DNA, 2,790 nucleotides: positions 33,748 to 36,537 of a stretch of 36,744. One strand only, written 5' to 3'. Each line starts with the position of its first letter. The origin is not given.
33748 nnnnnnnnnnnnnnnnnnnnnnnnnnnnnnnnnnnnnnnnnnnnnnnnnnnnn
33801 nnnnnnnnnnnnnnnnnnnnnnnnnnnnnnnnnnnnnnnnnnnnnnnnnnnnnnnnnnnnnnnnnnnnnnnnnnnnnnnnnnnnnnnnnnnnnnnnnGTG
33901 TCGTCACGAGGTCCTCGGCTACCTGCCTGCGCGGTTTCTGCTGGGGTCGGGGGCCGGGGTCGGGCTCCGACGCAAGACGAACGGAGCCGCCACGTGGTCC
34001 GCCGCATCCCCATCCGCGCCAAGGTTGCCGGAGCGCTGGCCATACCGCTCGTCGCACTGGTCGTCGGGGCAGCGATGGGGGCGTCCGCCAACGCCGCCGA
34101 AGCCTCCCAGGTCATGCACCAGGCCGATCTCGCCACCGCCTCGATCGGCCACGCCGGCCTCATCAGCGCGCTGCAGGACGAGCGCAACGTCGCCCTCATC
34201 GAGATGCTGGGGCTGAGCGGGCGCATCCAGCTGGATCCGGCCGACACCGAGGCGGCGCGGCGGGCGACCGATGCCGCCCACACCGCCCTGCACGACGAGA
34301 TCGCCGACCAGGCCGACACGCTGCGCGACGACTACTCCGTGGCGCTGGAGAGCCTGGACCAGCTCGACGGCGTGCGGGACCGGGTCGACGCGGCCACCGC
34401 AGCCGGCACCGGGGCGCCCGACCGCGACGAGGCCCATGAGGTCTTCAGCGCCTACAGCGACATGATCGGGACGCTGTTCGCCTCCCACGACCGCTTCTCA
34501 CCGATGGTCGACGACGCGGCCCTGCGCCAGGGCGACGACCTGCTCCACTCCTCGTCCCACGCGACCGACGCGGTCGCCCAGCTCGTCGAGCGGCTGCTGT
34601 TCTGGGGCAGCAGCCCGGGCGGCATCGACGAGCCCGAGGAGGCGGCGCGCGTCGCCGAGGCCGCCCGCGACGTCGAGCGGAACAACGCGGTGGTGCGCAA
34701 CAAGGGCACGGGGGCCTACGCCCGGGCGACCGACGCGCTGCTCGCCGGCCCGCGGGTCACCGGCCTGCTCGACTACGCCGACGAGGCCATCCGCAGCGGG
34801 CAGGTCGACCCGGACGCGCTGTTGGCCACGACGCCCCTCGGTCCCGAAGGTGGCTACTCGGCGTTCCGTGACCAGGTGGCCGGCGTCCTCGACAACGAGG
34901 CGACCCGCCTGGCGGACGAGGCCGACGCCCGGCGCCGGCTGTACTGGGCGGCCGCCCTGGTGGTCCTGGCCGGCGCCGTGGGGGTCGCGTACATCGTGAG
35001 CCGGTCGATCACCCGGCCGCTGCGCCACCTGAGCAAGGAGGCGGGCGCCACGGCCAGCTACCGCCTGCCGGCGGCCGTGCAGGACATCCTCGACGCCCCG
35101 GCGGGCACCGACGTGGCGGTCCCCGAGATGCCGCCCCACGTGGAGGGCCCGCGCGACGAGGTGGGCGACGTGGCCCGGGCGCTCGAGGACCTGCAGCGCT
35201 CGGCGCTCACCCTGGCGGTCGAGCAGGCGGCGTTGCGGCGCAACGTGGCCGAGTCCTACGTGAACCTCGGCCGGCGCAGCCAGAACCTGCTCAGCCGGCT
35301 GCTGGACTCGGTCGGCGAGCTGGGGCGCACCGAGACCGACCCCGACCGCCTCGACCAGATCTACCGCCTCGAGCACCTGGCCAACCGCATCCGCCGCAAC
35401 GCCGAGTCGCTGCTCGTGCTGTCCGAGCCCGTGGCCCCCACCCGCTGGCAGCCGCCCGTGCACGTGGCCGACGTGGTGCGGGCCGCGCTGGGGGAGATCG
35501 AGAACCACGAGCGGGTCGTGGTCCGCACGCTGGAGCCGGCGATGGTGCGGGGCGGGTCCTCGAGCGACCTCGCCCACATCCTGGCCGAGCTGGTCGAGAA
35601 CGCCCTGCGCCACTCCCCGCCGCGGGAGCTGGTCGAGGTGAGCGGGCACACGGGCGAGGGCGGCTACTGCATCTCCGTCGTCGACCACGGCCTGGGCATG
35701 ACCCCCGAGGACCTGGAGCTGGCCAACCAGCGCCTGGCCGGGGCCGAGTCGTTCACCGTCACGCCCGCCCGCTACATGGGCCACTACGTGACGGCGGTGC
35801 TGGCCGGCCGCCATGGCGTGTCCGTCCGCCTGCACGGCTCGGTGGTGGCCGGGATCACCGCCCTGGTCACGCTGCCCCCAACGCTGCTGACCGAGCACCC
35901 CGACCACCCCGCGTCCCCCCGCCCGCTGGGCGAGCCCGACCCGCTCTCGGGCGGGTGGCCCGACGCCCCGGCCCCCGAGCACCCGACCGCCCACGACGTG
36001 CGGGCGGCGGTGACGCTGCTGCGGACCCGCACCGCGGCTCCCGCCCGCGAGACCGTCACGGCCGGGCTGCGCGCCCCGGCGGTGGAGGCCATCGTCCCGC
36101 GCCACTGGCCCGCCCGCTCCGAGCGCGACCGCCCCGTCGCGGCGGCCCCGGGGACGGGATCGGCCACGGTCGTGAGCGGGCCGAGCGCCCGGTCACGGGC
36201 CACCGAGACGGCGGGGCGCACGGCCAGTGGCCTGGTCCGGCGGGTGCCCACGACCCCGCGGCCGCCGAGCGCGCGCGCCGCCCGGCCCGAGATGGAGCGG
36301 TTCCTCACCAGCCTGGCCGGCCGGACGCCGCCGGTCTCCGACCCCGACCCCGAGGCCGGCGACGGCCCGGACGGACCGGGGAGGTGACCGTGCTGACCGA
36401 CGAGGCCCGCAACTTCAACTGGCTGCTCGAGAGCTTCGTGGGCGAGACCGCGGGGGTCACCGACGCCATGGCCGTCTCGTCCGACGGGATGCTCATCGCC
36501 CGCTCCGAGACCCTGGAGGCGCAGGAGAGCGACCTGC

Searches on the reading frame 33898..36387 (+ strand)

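Call 14: search_protein_families(library=pfam, proteins=[window:33898-36387:+], max_evalue=0.001)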
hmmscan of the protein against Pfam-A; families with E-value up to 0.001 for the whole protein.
window:33898-36387:+ (829 aa): 2 families
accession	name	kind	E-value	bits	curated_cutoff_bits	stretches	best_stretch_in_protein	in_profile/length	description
PF08376.15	NIT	-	3.7e-11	44.3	24.9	1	88-305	2-205/239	Nitrate and nitrite sensing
PF02518.31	HATPase_c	-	2e-10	41.5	26.4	1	555-661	3-109/111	Histidine kinase-, DNA gyrase B-, and HSP90-like ATPase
